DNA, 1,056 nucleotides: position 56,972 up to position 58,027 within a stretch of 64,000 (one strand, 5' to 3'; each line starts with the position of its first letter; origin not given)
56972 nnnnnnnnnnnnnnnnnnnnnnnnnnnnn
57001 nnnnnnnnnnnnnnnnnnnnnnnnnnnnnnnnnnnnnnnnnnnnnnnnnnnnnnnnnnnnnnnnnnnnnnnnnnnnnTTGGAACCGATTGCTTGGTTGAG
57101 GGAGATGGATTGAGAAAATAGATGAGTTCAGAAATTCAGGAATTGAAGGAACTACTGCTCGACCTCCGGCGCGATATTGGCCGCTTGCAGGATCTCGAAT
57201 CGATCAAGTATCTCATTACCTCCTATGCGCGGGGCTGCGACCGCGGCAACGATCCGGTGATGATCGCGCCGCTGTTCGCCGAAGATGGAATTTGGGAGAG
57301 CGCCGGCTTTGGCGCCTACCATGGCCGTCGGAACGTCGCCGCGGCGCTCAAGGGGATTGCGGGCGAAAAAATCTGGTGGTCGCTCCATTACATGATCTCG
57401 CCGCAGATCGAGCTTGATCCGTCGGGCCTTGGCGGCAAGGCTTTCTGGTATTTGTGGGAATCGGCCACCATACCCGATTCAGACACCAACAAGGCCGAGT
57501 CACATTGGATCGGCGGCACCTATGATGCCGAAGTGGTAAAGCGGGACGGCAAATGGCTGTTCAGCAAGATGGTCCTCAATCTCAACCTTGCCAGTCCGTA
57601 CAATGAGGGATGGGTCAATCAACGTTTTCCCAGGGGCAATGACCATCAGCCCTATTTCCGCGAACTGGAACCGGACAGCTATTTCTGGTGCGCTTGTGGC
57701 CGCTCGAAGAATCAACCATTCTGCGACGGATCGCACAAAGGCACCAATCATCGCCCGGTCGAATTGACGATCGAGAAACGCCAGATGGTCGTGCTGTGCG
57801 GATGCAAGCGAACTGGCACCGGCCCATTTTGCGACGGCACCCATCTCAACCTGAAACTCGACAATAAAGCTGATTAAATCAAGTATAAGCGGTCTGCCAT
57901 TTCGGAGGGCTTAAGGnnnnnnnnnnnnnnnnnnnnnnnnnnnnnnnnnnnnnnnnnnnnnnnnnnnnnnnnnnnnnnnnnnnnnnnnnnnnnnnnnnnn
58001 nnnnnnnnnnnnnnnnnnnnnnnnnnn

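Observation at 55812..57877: Rieske oxygenase alpha subunit followed by an NTF2-like protein fused to two CDGSH iron-sulfur domains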

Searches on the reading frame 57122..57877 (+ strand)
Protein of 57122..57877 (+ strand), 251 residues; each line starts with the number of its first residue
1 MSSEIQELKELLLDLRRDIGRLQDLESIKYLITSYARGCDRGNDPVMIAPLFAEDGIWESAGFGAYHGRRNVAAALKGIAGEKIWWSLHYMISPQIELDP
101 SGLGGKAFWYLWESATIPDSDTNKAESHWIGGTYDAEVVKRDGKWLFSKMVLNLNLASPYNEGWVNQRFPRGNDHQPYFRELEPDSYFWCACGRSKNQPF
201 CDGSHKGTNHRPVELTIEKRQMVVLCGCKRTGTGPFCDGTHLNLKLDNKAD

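Call 3: search_protein_families(library=pfam, proteins=[window:57122-57877:+], max_evalue=0.01)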
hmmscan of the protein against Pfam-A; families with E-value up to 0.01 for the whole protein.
window:57122-57877:+ (251 aa): 2 families
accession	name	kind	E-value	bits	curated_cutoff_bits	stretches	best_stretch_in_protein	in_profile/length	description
PF09360.15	zf-CDGSH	-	2.3e-19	69.8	29.5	2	183-206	25-48/48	Iron-binding zinc finger CDGSH type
PF13577.12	SnoaL_4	-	2.2e-18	66.9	24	1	21-150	2-125/126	SnoaL-like domain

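Call 4: search_protein_families(library=ncbifam, proteins=[window:57122-57877:+], max_evalue=0.01)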
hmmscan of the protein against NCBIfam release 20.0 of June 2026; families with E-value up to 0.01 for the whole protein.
window:57122-57877:+ (251 aa): 1 family
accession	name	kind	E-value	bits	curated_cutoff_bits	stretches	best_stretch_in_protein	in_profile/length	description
TIGR02246.1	TIGR02246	subfamily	0.00039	20.4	33.95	1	24-148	2-119/128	SgcJ/EcaC family oxidoreductase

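Call 7: find_homologous_proteins(query=window:57122-57877:+, max_evalue=0.001)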
Query window:57122-57877:+ (251 aa): 596 proteins with E <= 0.001 among 926 candidates; the best 120 are listed.
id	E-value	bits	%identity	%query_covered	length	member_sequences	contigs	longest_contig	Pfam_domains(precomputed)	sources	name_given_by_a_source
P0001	3.2e-168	576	95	100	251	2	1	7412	PF09360.16,PF13577.13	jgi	jgi:CDGSH-type Zn-finger protein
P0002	2.2e-142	491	82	98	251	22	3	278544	PF09360.16,PF13577.13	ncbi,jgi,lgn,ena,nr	ncbi:MAG TPA: CDGSH iron-sulfur domain-containing protein [Candidatus Binataceae bacterium]|nr:CDGSH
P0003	2.7e-136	471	77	99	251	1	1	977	PF09360.16,PF13577.13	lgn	-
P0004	3.1e-130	452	72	100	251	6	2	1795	PF09360.16,PF13577.13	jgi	-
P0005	4.2e-129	448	73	99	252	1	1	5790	PF09360.16,PF13577.13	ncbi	ncbi:MAG: nuclear transport factor 2 family protein [Candidatus Binataceae bacterium]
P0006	8.6e-128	444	72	100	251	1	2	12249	PF09360.16,PF13577.13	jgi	jgi:uncharacterized protein (TIGR02246 family)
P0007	9.0e-127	440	71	100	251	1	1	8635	PF09360.16,PF13577.13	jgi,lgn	jgi:CDGSH-type Zn-finger protein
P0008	3.5e-119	415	70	98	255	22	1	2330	PF09360.16,PF13577.13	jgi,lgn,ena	jgi:CDGSH-type Zn-finger protein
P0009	6.9e-119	414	69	98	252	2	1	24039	PF09360.16,PF13577.13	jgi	jgi:CDGSH-type Zn-finger protein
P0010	1.0e-118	414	68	100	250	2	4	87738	PF09360.16,PF13577.13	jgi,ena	jgi:CDGSH-type Zn-finger protein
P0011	2.2e-118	413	67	99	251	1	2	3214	PF09360.16,PF13577.13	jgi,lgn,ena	-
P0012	2.5e-118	413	69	98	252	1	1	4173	PF09360.16,PF13577.13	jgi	jgi:CDGSH-type Zn-finger protein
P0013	2.6e-118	412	68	98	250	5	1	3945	PF09360.16,PF13577.13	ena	-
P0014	4.9e-118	412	69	98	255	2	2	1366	PF09360.16,PF13577.13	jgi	jgi:CDGSH-type Zn-finger protein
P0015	9.1e-118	411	69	98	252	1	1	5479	PF09360.16,PF13577.13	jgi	jgi:CDGSH-type Zn-finger protein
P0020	6.7e-113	395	66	97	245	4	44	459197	PF09360.16,PF13577.13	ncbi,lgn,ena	-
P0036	1.6e-102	361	60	99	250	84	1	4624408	PF09360.16,PF13577.13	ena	-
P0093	1.8e-83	298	53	94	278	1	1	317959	PF09360.16,PF13577.13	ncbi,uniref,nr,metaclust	ncbi:glutamate synthase [Novosphingobium sp. Rr 2-17]|uniref:nuclear transport factor 2 family prote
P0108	1.6e-72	262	47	97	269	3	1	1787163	PF09360.16,PF13577.13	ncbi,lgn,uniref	ncbi:nuclear transport factor 2 family protein [Novosphingobium sp. BL-52-GroH]|uniref:nuclear trans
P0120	2.4e-40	157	47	63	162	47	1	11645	PF12680.14,PF13577.13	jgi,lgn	jgi:uncharacterized protein (TIGR02246 family)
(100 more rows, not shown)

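Call 9: find_related_loci(query=A1, collection=genome_contigs, flank=10000)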
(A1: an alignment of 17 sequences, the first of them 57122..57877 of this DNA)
Query A1 (251 aa) in genome_contigs; peptide patterns used: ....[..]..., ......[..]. (x = any residue, [..] = any of these).
77 stretches matched a pattern; 70 encode a relative of the query (tblastn E <= 1e-3); 70 distinct loci.
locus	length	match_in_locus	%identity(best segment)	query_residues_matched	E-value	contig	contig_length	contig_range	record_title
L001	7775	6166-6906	83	1-247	9e-146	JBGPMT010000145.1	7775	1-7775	MAG: Candidatus Binataceae bacterium isolate OBJ_0618_7090110_231 k141_8378970_length_7775_cov_14.3627, whole genome sho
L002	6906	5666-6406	81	1-247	2e-143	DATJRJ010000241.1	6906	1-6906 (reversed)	MAG TPA_asm: Candidatus Binataceae bacterium isolate SMAG_U14964 k141_3192348, whole genome shotgun sequence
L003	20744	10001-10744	82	1-248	2e-142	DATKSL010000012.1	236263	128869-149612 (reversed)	MAG TPA_asm: Candidatus Binataceae bacterium isolate SMAG_U14053 k141_1373676, whole genome shotgun sequence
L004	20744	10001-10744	81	1-248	2e-141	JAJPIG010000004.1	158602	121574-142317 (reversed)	MAG: Proteobacteria bacterium isolate Centralia_MAG_294 k107_11395210, whole genome shotgun sequence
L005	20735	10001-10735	69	1-245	3e-120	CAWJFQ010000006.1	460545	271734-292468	MAG: uncultured delta proteobacterium isolate MFD03399.bin.2.69 genome assembly, contig: contig_25743, whole genome shot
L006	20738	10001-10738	70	1-246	9e-120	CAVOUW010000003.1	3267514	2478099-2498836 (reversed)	MAG: uncultured delta proteobacterium isolate MFD10064.bin.1.24 genome assembly, contig: contig_9770, whole genome shotg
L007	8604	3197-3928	60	1-244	1e-107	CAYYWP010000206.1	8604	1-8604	MAG TPA_asm: uncultured Candidatus Binatia bacterium isolate SRP237561_co1_359 genome assembly, contig: NODE_16451_lengt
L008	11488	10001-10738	62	1-246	7e-106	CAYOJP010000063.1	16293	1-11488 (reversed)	MAG TPA_asm: uncultured Gammaproteobacteria bacterium isolate SRP287453_co1_17 genome assembly, contig: NODE_6470_length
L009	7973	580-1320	60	1-247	4e-106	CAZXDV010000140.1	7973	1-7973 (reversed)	MAG TPA_asm: uncultured Enterobacteriaceae bacterium isolate SRP135972_co2_275 genome assembly, contig: NODE_12683_lengt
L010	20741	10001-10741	59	1-247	1e-105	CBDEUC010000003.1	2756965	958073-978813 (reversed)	MAG: Gammaproteobacteria bacterium isolate 8e3bc6ce-b841-443b-bc1b-2004cf7c1c0e genome assembly, contig: contig_3, whole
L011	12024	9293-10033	60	1-247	2e-103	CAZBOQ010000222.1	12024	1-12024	MAG TPA_asm: uncultured Gammaproteobacteria bacterium isolate SRP092796_co1_752 genome assembly, contig: k141_5016824, w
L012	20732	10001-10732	59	1-244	2e-103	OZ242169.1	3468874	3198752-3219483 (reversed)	MAG: Gammaproteobacteria bacterium isolate ff4940f8-66a3-454c-92a4-cb6e2abc23bc genome assembly, chromosome: 1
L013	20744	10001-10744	60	1-248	2e-103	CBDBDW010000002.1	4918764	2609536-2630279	MAG: Gammaproteobacteria bacterium isolate 554e3a7e-5989-4f2a-9094-f6ca052332fc genome assembly, contig: contig_2, whole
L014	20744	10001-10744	60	1-248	3e-103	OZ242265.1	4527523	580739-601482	MAG: Gammaproteobacteria bacterium isolate e770b403-878d-4ab6-9ba2-f911db374a53 genome assembly, chromosome: 1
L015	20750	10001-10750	58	1-250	3e-103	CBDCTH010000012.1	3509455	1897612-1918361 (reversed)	MAG: Gammaproteobacteria bacterium isolate a8af13e8-0241-4292-a4be-8c867e9427f0 genome assembly, contig: contig_12, whol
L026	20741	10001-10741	58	1-247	3e-101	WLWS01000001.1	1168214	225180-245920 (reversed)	MAG: Gammaproteobacteria bacterium isolate MH-Pat-SR_autometa_4-1 NODE_7_length_1168214_cov_10.921317, whole genome shot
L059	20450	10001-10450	45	14-164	2e-40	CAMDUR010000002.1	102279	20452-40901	MAG: Polynucleobacter meluiroseus isolate TrH-25oct19-119 genome assembly, contig: TrH-25oct19-C198, whole genome shotgu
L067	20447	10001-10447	42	13-164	1e-32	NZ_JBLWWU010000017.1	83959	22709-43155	MAG: Parasphingorhabdus sp. isolate EA17-02 A17.014.metabat.1RE.5K@17, whole genome shotgun sequence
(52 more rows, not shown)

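Call 11: find_encoding_contigs(protein=window:57122-57877:+, flank=10000, max_places=4)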
Protein window:57122-57877:+ (251 aa): 2 contigs read that carry it; 1 place shown.
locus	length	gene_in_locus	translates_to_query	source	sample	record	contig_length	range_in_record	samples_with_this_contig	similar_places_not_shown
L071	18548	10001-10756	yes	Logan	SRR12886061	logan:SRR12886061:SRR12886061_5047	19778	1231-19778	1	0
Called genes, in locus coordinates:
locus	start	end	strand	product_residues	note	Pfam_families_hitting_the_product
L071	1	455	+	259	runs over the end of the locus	PF00561:Abhydrolase_1, PF12697:Abhydrolase_6, PF12146:Hydrolase_4, PF00561:Abhydrolase_1 (weak)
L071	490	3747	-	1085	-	PF00873:ACR_tran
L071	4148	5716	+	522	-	PF11794:HpaB_N, PF03241:HpaB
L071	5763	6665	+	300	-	PF22632:BphC_D1, PF22247:Diox-like_N (faint), PF22677:Ble-like_N (faint), PF00903:Glyoxalase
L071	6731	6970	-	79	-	PF26358:EcdD_BsdD_detox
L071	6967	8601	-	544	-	PF20695:UbiD_N, PF01977:UbiD, PF20696:UbiD_C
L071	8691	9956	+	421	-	PF00355:Rieske, PF00848:Ring_hydroxyl_A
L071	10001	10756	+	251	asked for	PF13577:SnoaL_4, PF09360:zf-CDGSH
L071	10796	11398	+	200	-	-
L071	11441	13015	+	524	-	PF01565:FAD_binding_4, PF02913:FAD-oxidase_C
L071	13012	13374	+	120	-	PF13442:Cytochrome_CBB3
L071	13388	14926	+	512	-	PF01565:FAD_binding_4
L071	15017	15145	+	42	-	-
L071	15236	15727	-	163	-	PF00702:Hydrolase, PF13419:HAD_2, PF13242:Hydrolase_like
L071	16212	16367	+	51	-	PF11752:DUF3309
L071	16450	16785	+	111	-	-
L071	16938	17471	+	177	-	PF04972:BON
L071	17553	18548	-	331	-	?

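Call 15: search_solved_structures(query=A1, max_evalue=1, show_alignments=3)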
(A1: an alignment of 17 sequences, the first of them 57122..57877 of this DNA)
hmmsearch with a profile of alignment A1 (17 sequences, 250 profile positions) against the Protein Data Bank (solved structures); distinct sequences matched with E-value up to 1: 43.
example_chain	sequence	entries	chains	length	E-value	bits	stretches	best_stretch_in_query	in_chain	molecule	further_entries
3tbn_A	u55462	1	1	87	1.2e-23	86.9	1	173-243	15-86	Putative uncharacterized protein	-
6avj_A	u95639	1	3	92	7.3e-18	68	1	176-241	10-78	CDGSH iron-sulfur domain-containing protein 3, mitochondrial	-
6z1p_AV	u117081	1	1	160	5.2e-16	61.9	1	182-240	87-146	Iron-binding zinc finger CDGSH type protein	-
7w5z_FS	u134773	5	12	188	3.1e-12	49.5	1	176-244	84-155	Iron-binding zinc finger CDGSH type protein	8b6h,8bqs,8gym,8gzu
9fq7_4T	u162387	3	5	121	5.9e-10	42.1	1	164-239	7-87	Cytochrome c oxidase subunit 13 | Cytochrome c oxidase 13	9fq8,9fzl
8abv_A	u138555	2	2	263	2.7e-09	39.9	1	4-166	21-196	SnoaL-like domain-containing protein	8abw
8abt_A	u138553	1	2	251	8.7e-09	38.2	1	9-167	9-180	SnoaL-like domain-containing protein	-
8abu_A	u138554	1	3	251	3.7e-08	36.2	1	9-167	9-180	SnoaL-like domain-containing protein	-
5kvb_A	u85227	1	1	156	3.7e-08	36.2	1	17-161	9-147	Gamma-hexachlorocyclohexane dehydrochlorinase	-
4l8o_A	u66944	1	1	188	8.2e-08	35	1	7-147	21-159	Bile acid 7a-dehydratase, BaiE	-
3s5c_B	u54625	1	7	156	3.7e-07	32.9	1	18-161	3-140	LinA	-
4l8p_A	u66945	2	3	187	1.8e-06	30.7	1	8-149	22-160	Bile acid 7a-dehydratase, BaiE | Bile acid 7-alpha dehydratase, BaiE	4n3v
2rfr_A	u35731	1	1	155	4.2e-06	29.5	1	11-78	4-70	Uncharacterized protein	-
4leh_A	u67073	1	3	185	1.7e-05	27.5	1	7-147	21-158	Bile acid 7-alpha dehydratase, BaiE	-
3a76_A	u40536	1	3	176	3.8e-05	26.3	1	17-161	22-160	Gamma-hexachlorocyclohexane dehydrochlorinase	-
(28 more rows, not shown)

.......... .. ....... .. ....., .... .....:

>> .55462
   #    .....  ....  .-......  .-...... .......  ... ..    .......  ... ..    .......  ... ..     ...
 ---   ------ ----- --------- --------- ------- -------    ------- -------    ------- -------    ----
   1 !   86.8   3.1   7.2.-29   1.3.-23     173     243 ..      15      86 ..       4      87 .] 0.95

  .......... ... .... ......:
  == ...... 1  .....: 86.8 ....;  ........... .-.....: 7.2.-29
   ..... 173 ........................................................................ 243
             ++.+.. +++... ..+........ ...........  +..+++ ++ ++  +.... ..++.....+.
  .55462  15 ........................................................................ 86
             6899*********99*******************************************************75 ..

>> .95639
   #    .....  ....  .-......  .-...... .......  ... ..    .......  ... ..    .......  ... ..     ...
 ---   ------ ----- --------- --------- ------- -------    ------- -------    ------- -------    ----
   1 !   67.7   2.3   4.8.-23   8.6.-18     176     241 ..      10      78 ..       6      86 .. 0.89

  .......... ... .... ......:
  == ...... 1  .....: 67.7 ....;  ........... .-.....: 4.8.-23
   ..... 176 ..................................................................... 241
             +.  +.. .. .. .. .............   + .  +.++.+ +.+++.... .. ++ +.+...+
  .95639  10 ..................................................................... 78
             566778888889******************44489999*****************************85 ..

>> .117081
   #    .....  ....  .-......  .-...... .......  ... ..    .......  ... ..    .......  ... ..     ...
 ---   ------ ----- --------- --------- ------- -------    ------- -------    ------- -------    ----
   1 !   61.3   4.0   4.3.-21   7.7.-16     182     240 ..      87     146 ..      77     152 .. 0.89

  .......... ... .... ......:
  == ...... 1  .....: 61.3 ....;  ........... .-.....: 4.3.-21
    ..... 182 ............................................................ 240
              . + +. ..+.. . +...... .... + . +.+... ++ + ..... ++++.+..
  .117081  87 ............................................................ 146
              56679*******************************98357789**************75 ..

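Call 17: find_encoding_contigs(protein=P0093, flank=10000, max_places=2)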
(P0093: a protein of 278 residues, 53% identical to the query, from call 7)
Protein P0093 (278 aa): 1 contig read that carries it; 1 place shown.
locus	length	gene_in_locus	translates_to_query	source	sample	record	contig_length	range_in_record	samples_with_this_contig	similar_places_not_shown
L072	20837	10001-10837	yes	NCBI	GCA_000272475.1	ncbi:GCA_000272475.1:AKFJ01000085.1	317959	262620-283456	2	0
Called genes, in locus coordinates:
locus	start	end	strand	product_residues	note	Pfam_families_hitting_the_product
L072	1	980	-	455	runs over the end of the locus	PF00483:NTP_transferase, PF01128:IspD, PF02348:CTP_transf_3 (weak), PF12804:NTP_transf_3, PF00132:Hexapep, PF25084:LbH_EIF2B (faint), PF00132:Hexapep, PF14602:Hexapep_2, +1 more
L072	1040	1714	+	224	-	PF00702:Hydrolase, PF12710:HAD, PF13419:HAD_2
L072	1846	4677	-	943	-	PF00675:Peptidase_M16, PF05193:Peptidase_M16_C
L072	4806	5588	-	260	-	PF01259:SAICAR_synt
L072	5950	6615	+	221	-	PF13463:HTH_27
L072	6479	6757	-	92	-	-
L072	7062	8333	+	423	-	PF07690:MFS_1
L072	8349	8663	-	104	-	PF00355:Rieske, PF13806:Rieske_2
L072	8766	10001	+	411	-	PF00355:Rieske, PF00848:Ring_hydroxyl_A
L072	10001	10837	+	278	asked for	PF13577:SnoaL_4, PF09360:zf-CDGSH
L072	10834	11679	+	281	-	PF02668:TauD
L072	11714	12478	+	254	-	PF00294:PfkB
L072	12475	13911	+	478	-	PF01425:Amidase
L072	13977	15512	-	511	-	PF08666:SAF, PF04295:GD_AH_second, PF20629:GD_AH_C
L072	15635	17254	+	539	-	PF04616:Glyco_hydro_43, PF17851:GH43_C2 (weak)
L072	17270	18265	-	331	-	PF01738:DLH (faint), PF20434:BD-FAE, PF07859:Abhydrolase_3 (weak), PF00326:Peptidase_S9 (weak)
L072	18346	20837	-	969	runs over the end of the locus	PF07715:Plug, PF00593:TonB_dep_Rec_b-barrel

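Call 18: find_encoding_contigs(protein=P0036, flank=10000, max_places=2)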
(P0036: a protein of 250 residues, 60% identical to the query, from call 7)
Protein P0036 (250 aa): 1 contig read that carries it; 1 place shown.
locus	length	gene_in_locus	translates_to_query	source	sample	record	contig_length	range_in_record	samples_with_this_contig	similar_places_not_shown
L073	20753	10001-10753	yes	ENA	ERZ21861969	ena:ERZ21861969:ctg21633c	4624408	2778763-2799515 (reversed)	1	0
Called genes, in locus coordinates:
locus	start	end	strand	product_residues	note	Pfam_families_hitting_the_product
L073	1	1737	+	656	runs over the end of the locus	PF00662:Proton_antipo_N, PF00361:Proton_antipo_M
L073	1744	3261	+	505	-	PF01059:Oxidored_q5_N (weak), PF00361:Proton_antipo_M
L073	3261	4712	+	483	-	PF00361:Proton_antipo_M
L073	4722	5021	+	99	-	PF10993:DUF2818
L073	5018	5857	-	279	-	PF27523:PSD, PF02666:PS_Dcarbxylase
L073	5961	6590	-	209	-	PF00578:AhpC-TSA, PF02630:SCO1-SenC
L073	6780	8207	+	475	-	PF02040:ArsB, PF03600:CitMHS, PF06450:NhaB (weak)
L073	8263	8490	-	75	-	-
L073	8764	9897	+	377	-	PF00355:Rieske, PF00848:Ring_hydroxyl_A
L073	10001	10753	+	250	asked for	PF13577:SnoaL_4, PF09360:zf-CDGSH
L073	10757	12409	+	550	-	PF01565:FAD_binding_4, PF02913:FAD-oxidase_C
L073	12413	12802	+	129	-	PF13442:Cytochrome_CBB3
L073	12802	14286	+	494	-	PF20695:UbiD_N, PF01977:UbiD, PF20696:UbiD_C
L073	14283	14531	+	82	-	PF26358:EcdD_BsdD_detox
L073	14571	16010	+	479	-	PF01565:FAD_binding_4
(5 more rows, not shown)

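Call 19: find_encoding_contigs(protein=P0020, flank=10000, max_places=2)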
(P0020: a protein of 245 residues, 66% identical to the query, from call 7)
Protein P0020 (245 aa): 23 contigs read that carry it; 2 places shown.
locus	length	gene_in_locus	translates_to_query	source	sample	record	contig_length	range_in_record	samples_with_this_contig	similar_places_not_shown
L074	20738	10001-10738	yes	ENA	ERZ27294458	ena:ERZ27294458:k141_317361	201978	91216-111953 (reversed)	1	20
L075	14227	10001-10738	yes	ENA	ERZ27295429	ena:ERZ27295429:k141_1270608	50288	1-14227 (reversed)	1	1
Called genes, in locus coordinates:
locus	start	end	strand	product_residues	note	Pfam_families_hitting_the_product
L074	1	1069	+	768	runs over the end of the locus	PF02538:Hydantoinase_B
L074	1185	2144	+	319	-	PF16868:NMT1_3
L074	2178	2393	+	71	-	-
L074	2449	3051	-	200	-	PF01965:DJ-1_PfpI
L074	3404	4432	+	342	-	PF00701:DHDPS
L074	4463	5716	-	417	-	PF00355:Rieske, PF11723:Aromatic_hydrox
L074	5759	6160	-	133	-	-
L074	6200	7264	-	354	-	PF00355:Rieske, PF19112:VanA_C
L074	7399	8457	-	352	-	PF00355:Rieske, PF19112:VanA_C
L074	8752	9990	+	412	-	PF00355:Rieske, PF00848:Ring_hydroxyl_A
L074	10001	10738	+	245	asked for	PF13577:SnoaL_4, PF09360:zf-CDGSH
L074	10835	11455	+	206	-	PF13463:HTH_27, PF12840:HTH_20 (weak)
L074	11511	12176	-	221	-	PF01323:DSBA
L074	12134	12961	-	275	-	PF02900:LigB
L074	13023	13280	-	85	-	-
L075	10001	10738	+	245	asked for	PF13577:SnoaL_4, PF09360:zf-CDGSH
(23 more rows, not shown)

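Call 24: find_encoding_contigs(protein=P0120, flank=10000, max_places=2)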
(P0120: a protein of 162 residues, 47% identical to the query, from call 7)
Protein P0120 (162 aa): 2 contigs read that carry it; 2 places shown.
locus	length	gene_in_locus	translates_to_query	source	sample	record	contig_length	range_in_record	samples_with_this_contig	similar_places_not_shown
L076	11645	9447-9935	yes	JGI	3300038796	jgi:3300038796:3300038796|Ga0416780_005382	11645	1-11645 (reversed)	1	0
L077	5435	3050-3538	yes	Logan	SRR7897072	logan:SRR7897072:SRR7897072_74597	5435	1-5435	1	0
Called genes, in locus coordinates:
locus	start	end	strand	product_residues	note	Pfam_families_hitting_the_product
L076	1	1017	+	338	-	?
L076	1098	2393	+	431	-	PF07044:DUF1329, PF17131:TP_0789-like (faint)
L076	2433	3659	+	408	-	PF00355:Rieske, PF00848:Ring_hydroxyl_A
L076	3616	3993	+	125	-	-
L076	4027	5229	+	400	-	PF00355:Rieske, PF00848:Ring_hydroxyl_A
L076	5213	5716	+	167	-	PF12680:SnoaL_2 (weak), PF13577:SnoaL_4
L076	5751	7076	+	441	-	PF03069:FmdA_AmdA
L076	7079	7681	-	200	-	PF13463:HTH_27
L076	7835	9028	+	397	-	PF00355:Rieske, PF00848:Ring_hydroxyl_A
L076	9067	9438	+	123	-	-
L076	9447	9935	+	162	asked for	PF13577:SnoaL_4, PF12680:SnoaL_2 (weak)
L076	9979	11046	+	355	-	PF00296:Bac_luciferase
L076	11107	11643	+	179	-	?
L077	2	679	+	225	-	?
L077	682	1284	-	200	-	PF13463:HTH_27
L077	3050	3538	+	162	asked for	PF13577:SnoaL_4, PF12680:SnoaL_2 (weak)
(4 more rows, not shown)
